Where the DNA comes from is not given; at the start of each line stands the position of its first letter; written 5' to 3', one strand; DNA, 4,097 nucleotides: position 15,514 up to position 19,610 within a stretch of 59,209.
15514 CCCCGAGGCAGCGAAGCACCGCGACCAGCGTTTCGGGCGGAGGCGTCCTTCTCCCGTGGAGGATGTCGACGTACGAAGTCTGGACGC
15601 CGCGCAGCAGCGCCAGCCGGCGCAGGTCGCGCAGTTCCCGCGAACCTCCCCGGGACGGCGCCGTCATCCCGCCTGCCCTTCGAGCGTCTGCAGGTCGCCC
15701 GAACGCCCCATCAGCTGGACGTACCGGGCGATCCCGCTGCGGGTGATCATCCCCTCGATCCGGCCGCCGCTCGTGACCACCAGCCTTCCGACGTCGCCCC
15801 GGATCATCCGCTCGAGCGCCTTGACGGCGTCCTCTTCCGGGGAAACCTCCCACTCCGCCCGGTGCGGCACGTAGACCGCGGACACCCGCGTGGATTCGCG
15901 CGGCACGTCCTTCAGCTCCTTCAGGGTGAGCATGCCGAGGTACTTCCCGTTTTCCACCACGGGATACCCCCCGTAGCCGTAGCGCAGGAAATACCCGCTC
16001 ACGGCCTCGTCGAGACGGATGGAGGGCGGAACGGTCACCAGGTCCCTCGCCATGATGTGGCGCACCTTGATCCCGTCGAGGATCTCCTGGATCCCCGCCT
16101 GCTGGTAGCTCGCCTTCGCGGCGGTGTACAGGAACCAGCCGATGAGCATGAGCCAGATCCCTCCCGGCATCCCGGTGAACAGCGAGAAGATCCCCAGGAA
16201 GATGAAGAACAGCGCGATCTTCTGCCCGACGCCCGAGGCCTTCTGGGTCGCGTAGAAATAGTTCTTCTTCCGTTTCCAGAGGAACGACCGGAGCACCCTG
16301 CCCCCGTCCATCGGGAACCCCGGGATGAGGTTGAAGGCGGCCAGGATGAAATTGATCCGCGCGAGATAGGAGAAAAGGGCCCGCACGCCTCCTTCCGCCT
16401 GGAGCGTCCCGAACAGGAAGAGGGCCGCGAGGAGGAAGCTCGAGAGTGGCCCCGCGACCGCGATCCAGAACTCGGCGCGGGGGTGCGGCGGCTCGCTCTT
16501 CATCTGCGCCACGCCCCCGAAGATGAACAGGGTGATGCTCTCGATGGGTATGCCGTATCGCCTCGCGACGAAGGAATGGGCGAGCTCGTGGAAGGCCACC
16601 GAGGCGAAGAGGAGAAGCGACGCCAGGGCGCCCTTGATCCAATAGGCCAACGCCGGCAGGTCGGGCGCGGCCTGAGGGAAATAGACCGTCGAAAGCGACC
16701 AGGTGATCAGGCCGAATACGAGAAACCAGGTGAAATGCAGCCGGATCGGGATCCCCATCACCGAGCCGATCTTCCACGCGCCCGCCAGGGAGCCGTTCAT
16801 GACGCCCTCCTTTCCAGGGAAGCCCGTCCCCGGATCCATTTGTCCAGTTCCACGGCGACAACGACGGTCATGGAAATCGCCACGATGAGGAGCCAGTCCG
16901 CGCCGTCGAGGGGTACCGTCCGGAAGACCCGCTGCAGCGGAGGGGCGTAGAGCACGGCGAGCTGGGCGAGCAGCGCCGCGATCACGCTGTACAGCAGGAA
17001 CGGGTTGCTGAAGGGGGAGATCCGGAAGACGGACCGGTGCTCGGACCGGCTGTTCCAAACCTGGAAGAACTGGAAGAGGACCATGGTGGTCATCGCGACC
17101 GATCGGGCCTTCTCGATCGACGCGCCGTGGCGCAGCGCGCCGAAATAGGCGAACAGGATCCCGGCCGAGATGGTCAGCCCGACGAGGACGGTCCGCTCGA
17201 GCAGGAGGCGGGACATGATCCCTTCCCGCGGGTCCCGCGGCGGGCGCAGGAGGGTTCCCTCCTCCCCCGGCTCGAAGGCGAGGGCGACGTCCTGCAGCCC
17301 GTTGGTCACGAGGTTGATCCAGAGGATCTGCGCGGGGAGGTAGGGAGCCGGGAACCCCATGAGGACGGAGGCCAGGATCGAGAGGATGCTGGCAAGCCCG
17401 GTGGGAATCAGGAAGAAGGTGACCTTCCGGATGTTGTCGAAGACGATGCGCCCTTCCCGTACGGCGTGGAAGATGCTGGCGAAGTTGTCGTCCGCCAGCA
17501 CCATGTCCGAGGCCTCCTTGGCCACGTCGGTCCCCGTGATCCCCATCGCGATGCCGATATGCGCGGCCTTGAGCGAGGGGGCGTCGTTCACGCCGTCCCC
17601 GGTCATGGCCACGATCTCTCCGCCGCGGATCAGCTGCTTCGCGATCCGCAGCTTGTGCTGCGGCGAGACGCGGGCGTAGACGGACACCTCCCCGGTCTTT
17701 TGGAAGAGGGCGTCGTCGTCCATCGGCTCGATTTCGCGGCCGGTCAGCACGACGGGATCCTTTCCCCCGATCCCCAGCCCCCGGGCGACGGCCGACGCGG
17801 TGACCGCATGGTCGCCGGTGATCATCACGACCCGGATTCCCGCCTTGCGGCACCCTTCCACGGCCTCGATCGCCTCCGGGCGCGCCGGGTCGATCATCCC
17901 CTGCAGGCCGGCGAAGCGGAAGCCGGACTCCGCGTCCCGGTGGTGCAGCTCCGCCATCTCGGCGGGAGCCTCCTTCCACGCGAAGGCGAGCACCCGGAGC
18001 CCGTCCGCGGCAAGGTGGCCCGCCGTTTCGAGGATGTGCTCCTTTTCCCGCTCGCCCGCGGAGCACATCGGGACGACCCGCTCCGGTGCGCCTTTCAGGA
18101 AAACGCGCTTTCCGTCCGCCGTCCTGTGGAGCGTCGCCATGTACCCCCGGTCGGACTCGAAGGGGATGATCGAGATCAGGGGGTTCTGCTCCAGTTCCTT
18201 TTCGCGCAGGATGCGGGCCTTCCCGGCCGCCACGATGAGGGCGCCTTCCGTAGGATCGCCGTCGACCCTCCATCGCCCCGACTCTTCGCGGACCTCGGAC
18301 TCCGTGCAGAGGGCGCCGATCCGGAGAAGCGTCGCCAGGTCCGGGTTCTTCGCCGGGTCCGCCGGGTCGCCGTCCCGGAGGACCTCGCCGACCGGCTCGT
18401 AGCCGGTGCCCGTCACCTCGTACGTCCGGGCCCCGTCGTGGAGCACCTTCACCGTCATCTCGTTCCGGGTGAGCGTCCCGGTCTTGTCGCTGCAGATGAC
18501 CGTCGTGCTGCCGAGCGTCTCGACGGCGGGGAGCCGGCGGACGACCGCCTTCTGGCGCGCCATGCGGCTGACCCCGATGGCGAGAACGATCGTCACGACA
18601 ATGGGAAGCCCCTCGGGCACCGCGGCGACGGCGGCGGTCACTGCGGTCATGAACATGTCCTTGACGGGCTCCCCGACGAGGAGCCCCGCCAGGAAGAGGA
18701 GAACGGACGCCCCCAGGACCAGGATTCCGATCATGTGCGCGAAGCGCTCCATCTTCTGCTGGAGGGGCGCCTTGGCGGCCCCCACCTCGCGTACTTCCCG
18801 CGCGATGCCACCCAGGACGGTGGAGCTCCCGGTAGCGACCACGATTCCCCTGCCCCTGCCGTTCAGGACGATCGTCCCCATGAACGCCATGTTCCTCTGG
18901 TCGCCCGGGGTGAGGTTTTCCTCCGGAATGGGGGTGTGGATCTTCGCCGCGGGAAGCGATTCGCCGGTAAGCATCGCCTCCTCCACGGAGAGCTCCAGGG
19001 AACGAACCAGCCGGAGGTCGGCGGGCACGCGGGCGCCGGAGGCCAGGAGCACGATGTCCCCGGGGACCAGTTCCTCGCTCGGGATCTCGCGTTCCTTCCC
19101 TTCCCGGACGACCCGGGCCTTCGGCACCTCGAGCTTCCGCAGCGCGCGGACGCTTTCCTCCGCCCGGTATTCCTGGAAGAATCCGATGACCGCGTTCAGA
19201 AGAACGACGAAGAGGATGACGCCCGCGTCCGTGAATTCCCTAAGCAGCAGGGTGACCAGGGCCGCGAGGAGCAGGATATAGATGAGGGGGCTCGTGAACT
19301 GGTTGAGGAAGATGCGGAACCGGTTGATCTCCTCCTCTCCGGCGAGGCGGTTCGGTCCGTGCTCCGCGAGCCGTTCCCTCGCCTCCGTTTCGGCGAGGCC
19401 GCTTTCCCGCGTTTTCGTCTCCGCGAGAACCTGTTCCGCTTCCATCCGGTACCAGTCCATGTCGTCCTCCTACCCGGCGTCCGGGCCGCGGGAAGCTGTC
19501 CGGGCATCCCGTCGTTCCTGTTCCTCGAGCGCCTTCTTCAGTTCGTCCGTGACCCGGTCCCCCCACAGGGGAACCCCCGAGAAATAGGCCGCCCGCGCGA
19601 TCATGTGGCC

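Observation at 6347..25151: Mrp antiporter, P-type ATPase, CBS-S2P protease and the TreY/TreZ trehalose pathway are chained into one 13-gene, 18.8-kb translationally coupled string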

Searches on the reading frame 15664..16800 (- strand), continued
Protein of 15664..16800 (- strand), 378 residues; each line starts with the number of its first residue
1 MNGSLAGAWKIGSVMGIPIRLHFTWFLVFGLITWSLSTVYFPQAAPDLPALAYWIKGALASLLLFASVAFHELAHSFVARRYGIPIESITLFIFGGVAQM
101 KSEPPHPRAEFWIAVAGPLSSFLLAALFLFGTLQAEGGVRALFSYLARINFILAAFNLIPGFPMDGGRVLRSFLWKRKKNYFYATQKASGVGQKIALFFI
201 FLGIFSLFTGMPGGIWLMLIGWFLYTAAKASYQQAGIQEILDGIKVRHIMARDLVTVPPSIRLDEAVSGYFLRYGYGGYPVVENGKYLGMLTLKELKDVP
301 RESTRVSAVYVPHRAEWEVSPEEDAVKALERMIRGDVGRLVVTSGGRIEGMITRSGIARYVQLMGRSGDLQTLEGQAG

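Call 59: search_protein_families(library=pfam, proteins=[L053:11094-11870:+, L067:7734-8318:+, L061:16-1137:+, L056:11863-12531:-, L065:2962-4221:-, L077:6127-6912:-, L063:11926-13158:+])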
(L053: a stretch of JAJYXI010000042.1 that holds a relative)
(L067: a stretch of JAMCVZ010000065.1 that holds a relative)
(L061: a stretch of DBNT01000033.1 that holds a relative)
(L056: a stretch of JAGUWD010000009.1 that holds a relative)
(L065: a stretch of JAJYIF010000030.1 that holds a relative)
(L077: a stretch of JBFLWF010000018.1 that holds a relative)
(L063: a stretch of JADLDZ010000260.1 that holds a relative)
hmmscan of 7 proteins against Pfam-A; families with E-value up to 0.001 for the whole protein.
L053:11094-11870:+ (258 aa): 1 family
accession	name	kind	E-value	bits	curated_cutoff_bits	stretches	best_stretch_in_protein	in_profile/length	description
PF02511.20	Thy1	-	3.8e-76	255.6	24.8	1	25-223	2-191/191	Thymidylate synthase complementing protein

L067:7734-8318:+ (194 aa): 1 family
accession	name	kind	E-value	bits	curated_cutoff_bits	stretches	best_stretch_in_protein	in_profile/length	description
PF00475.24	IGPD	-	3e-62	209.4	27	1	31-174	1-144/144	Imidazoleglycerol-phosphate dehydratase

L061:16-1137:+ (373 aa): 1 family
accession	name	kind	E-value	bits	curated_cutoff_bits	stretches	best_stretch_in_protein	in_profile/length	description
PF00155.27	Aminotran_1_2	-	2.8e-50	172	19.7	1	63-366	26-361/361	Aminotransferase class I and II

L056:11863-12531:- (222 aa): 1 family
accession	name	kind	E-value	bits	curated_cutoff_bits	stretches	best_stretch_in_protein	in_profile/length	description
PF13549.11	ATP-grasp_5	-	3e-56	190.7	27.6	1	9-221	4-221/221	ATP-grasp domain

L065:2962-4221:- (419 aa): 7 families
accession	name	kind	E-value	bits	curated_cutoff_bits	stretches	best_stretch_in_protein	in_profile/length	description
PF02518.31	HATPase_c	-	1.8e-26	93.2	26.4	1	306-409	1-109/111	Histidine kinase-, DNA gyrase B-, and HSP90-like ATPase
PF00512.31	HisKA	-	7.8e-14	51.9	26.9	1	204-264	2-63/66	His Kinase A (phospho-acceptor) domain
PF13426.13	PAS_9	-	1.2e-10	42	27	1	92-187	2-103/103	PAS domain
PF00989.32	PAS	-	1.2e-10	41.9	22.6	1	86-184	6-112/113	PAS fold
PF08448.16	PAS_4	-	5.9e-10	39.8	23.1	1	87-189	1-109/110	PAS fold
PF13581.12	HATPase_c_2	-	4.2e-07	30.5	27.4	1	314-406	39-126/127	Histidine kinase-like ATPase domain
PF14501.12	HATPase_c_5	-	1.2e-05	25.6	22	1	313-407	8-101/102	GHKL domain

L077:6127-6912:- (261 aa): 1 family
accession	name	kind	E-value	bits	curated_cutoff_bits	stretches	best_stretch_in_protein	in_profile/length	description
PF00459.30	Inositol_P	-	2.8e-36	125.8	27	1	27-259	30-265/271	Inositol monophosphatase family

L063:11926-13158:+ (410 aa): 5 families
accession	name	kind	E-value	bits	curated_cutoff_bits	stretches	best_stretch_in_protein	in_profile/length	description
PF13487.12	HD_5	-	1.2e-22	80.9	27.2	2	240-315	41-117/170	HD domain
PF01966.28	HD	-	9.1e-19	68.3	22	1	207-357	3-115/116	HD domain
PF01590.32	GAF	-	1.5e-16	61.5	22.4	1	23-180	1-133/133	GAF domain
PF13185.12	GAF_2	-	2.7e-09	37.8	28.6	1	23-181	3-136/136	GAF domain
PF13492.12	GAF_3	-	3.7e-09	37.5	27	1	23-182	1-129/129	GAF domain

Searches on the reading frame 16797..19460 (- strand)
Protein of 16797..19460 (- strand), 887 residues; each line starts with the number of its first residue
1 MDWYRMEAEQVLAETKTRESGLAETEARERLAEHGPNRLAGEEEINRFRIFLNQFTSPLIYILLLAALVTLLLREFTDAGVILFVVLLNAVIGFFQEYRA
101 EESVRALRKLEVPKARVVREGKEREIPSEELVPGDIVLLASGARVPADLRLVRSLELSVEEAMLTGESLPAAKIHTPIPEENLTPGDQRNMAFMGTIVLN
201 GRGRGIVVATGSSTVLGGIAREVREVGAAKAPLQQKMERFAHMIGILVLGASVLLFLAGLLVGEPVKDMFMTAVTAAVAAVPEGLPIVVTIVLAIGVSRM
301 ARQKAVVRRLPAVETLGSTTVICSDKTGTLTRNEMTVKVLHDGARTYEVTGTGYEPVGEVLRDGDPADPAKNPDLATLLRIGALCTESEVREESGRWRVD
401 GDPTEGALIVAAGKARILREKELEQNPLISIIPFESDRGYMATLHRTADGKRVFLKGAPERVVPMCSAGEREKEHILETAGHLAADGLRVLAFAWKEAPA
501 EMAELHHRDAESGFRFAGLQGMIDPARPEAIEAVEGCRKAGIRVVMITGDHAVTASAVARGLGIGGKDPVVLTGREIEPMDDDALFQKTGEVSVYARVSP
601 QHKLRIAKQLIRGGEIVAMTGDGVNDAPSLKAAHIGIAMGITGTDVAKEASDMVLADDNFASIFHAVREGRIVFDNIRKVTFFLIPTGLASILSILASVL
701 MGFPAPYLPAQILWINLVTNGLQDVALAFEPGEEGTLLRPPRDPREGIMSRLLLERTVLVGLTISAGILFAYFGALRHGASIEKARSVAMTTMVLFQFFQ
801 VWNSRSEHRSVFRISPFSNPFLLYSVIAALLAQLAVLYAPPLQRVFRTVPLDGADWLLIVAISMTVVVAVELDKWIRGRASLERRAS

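Call 5: search_protein_families(library=pfam, proteins=[window:16797-19460:-])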
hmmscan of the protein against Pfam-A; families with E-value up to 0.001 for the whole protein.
window:16797-19460:- (887 aa): 7 families
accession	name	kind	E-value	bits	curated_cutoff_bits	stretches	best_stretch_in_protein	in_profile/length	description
PF00122.25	E1-E2_ATPase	-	3.3e-55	186.8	28.1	1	110-303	2-181/181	E1-E2 ATPase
PF00689.26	Cation_ATPase_C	-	9.7e-52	175.7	27.3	1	704-876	1-175/175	Cation transporting ATPase, C-terminus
PF00690.31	Cation_ATPase_N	-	2.8e-18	65.7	20.4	1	3-69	1-68/69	Cation transporter/ATPase, N-terminus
PF13246.12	Cation_ATPase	-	2e-17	63.4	21.7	1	383-467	1-89/91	Cation transport ATPase (P-type)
PF00702.32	Hydrolase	-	8.1e-17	62.7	26.4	1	321-634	3-191/191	haloacid dehalogenase-like hydrolase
PF12710.13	HAD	-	3.5e-08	34.5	27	1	488-631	43-189/189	haloacid dehalogenase-like hydrolase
PF08282.18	Hydrolase_3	-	1.3e-05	25.5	20.9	0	607-666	196-254/255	haloacid dehalogenase-like hydrolase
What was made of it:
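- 16797..19460 (-): P2-type cation ATPase (887 aa) with an atypical TM6 motif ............: N720 sits where SPCA1 has the Ca-binding D742. Pfam (call 5).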

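Call 20: search_protein_families(library=ncbifam, proteins=[window:16797-19460:-], max_evalue=0.00001)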
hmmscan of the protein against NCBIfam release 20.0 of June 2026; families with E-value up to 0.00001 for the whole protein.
window:16797-19460:- (887 aa): 23 families
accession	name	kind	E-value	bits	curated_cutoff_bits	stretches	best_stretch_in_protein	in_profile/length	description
TIGR01522.1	ATPase-IIA2_Ca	equivalog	1.2e-215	718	798.3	1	6-877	7-850/854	calcium-transporting P-type ATPase, PMR1-type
TIGR01116.1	ATPase-IIA1_Ca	equivalog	8.1e-190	632.8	703.4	1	52-873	2-794/799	calcium-translocating P-type ATPase, SERCA-type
TIGR01523.1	ATPase-IID_K-Na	equivalog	2.3e-150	502.2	645.05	3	373-879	428-991/997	potassium/sodium efflux P-type ATPase, fungal-type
TIGR01106.1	ATPase-IIC_X-K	subfamily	5.3e-134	448.3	946.1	2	4-564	18-607/997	Na,H/K antiporter P-type ATPase subunit alpha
TIGR01517.1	ATPase-IIB_Ca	equivalog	4.5e-132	442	507.05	2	384-869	398-872/882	calcium-translocating P-type ATPase, PMCA-type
TIGR01647.1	ATPase-IIIA_H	equivalog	1.3e-124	417.1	615.5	2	21-338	1-305/755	plasma-membrane proton-efflux P-type ATPase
TIGR01524.1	ATPase-IIIB_Mg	equivalog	1.5e-114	383.7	610.75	2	5-340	17-357/867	magnesium-translocating P-type ATPase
NF011702.0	PRK15122.1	subfamily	9.3e-103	344.8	975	2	7-337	35-391/907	magnesium-translocating P-type ATPase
TIGR01494.1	ATPase_P-type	subfamily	5.7e-98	328.4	62.3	3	81-342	1-234/478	HAD-IC family P-type ATPase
TIGR01657.1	P-ATPase-V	hypoth_equivalog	5.9e-72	242.6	618.25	2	12-581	130-714/1055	ATP13A2 family polyamine export P-type ATPase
TIGR01525.1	ATPase-IB_hvy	subfamily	1.1e-70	239.1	346.25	3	63-340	5-269/560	heavy metal translocating P-type ATPase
TIGR01512.1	ATPase-IB2_Cd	subfamily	3.7e-54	184.2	313.5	2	62-341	4-256/494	cadmium family heavy metal-translocating P-type ATPase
TIGR01511.1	ATPase-IB1_Cu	subfamily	1.9e-49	168.9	397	2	76-342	43-284/542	copper-translocating P-type ATPase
NF008262.1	PRK11033.1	equivalog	8.9e-44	150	1005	2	64-337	183-443/731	zinc/cadmium/mercury/lead-transporting ATPase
NF007952.0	PRK10671.1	equivalog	1e-36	126.5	1316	2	93-341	303-543/838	copper-exporting P-type ATPase CopA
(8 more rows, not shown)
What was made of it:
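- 16797..19460 (-): Best NCBIfam models are IIA Ca types, but below their cutoffs (call 20).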

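Call 32: find_related_loci(query=window:16797-19460:-, collection=metagenome_contigs, flank=10000)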
Query window:16797-19460:- (887 aa) in metagenome_contigs; peptide patterns used: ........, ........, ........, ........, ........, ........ (x = any residue, [..] = any of these).
600 stretches matched a pattern (row limit reached: there are more); 589 encode a relative of the query (tblastn E <= 1e-3); the best 80 are kept; 80 distinct loci.
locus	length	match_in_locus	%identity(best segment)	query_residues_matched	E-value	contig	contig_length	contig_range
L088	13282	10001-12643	62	1-877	0e+0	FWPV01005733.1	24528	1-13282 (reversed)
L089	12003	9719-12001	64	1-757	0e+0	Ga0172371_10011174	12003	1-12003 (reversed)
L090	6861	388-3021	49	3-885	0e+0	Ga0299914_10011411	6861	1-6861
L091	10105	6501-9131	47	3-865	0e+0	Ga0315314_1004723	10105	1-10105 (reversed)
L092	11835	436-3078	44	3-874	0e+0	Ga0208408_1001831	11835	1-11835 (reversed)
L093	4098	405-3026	46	3-863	0e+0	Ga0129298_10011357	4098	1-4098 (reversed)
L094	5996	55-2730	46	3-885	0e+0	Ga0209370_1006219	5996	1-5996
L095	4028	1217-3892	45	3-885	0e+0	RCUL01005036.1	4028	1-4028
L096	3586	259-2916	44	2-879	0e+0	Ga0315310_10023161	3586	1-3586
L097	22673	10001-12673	46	3-885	0e+0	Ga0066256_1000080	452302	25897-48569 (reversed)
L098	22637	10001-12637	46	1-874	0e+0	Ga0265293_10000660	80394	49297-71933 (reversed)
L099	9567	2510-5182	45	3-885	0e+0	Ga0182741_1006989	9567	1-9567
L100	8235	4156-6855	43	3-885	0e+0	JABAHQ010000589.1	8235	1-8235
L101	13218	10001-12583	45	3-856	0e+0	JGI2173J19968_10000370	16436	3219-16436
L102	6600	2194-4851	45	1-879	0e+0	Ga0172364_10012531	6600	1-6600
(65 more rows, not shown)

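Call 35: search_solved_structures(query=window:16797-19460:-, show_alignments=2, max_evalue=1e-50)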
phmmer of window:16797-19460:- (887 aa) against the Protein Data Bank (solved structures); distinct sequences matched with E-value up to 1e-50: 70 (the best 60 are shown).
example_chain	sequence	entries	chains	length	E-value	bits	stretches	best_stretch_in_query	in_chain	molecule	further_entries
8iwp_A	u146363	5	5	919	1e-186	625.6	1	19-884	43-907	Calcium-transporting ATPase type 2C member 1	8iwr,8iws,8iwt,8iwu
7yag_A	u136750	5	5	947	1.2e-186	625.5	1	19-884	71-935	Calcium-transporting ATPase type 2C member 1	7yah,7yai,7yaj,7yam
8iww_A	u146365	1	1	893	1.4e-186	625.3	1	19-882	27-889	Calcium-transporting ATPase type 2C member 1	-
6zhf_A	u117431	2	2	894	2e-171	575.1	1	3-878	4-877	Calcium-transporting ATPase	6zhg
9euq_A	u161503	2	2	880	2e-171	575.1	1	3-878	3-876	Calcium-transporting ATPase lmo0841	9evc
6zhh_A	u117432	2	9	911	2.6e-169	568.1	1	3-878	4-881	Calcium-transporting ATPase | Calcium-transporting ATPase lmo0841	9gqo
7bt2_A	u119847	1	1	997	2.8e-150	505.2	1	8-769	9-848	Sarcoplasmic/endoplasmic reticulum calcium ATPase 2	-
6jju_A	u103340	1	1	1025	3e-150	505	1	8-769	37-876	Sarcoplasmic/endoplasmic reticulum calcium ATPase 2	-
7e7s_A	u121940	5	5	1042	3.2e-150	504.9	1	8-769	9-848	Sarcoplasmic/endoplasmic reticulum calcium ATPase 2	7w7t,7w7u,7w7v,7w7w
6ln5_A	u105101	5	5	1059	3.4e-150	504.9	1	8-769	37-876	Sarcoplasmic/endoplasmic reticulum calcium ATPase 2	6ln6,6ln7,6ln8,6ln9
5ztf_A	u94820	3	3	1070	3.5e-150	504.8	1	8-769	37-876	Sarcoplasmic/endoplasmic reticulum calcium ATPase 2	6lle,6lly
27qy_A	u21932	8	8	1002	8.5e-149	500.2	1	18-768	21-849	Sarcoplasmic/endoplasmic reticulum calcium ATPase 1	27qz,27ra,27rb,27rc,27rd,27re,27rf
5mpm_A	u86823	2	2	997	9e-149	500.1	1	8-769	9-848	Sarcoplasmic/endoplasmic reticulum calcium ATPase 2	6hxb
2dqs_A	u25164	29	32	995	1.2e-148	499.7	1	18-768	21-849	Sarcoplasmic/endoplasmic reticulum calcium ATPase 1 | SERCA1a | SARCOPLASMIC ENDOPLASMIC RETICULUM CALCIUM ATPASE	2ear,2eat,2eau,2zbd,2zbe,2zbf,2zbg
3w5b_A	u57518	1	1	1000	1.3e-148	499.7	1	18-768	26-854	SERCA1a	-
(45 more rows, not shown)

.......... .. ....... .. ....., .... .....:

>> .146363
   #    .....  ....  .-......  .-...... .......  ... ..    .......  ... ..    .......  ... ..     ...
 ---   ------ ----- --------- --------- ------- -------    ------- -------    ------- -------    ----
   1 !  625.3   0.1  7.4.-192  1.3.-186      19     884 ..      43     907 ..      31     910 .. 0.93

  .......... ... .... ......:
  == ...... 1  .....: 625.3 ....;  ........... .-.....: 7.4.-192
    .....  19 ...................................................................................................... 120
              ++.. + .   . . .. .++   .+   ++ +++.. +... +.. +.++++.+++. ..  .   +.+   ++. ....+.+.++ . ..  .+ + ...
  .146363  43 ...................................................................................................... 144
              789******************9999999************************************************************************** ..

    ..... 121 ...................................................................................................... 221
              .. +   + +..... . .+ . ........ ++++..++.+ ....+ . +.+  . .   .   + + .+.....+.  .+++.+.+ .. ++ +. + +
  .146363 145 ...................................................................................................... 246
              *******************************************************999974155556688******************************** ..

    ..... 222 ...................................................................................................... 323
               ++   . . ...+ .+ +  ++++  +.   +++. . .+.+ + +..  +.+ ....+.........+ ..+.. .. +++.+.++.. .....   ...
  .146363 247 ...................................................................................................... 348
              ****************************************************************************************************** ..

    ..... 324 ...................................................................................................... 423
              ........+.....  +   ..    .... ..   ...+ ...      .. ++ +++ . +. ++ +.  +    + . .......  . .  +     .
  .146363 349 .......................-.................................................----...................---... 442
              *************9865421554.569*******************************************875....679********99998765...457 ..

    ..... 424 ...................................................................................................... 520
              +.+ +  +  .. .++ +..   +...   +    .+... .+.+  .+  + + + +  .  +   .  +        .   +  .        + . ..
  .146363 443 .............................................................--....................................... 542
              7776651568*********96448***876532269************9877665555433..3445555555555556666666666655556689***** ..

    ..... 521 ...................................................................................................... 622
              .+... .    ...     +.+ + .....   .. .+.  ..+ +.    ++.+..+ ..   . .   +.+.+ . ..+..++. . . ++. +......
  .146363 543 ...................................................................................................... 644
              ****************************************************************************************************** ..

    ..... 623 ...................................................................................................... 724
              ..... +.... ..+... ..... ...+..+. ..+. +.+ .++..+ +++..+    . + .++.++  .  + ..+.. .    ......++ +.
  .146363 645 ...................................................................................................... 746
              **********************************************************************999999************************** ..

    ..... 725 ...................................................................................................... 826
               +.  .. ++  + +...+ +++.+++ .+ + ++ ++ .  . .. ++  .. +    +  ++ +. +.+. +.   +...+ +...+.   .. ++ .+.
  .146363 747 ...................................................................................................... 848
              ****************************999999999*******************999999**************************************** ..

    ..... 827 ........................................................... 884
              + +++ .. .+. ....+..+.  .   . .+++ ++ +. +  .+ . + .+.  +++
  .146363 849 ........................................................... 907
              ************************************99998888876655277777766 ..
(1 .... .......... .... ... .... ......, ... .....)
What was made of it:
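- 16797..19460 (-): Closest PDB entries are SPCA1 and LMCA1, and the alignment shows N720 opposite D742 (call 35).
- On P2A Ca2+-ATPase (SERCA/SPCA/LMCA1 type): N720 aligns with D742 (call 35).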
